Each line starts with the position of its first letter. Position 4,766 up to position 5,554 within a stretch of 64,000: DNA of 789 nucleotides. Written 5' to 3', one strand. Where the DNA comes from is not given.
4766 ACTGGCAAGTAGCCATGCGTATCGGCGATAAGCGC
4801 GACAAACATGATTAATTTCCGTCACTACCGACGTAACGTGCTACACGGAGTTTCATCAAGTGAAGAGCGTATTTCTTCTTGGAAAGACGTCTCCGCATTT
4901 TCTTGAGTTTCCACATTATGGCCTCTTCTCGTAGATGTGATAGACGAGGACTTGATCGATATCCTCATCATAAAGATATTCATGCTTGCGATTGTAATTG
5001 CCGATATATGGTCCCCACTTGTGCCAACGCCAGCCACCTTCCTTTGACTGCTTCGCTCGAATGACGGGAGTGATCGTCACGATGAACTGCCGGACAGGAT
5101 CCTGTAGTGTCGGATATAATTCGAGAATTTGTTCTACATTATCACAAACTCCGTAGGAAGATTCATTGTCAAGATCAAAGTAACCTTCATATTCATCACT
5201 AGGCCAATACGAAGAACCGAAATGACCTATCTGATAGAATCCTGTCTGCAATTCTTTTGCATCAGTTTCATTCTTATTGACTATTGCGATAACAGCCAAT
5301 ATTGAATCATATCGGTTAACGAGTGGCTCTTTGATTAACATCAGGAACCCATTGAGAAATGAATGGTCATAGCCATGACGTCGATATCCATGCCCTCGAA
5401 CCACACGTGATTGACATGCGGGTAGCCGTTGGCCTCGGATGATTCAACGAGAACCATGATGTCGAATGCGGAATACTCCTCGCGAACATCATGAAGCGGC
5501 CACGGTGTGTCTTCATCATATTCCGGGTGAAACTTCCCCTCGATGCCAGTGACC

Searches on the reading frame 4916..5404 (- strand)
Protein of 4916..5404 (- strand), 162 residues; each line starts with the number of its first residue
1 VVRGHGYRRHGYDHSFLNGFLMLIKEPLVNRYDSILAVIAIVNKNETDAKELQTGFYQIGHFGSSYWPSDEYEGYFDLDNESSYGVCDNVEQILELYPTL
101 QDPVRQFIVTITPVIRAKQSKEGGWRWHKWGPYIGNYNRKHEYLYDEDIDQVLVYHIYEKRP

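Call 117: search_protein_families(library=phrogs, proteins=[window:4916-5404:-], max_evalue=0.0001)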
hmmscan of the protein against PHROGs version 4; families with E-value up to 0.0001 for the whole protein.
window:4916-5404:- (162 aa): 2 families
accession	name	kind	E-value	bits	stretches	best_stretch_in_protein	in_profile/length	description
phrog_18298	-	unknown function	3.7e-30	106.4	1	80-159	132-212/218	-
phrog_12048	-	unknown function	2.1e-23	83.9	1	82-159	127-206/328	-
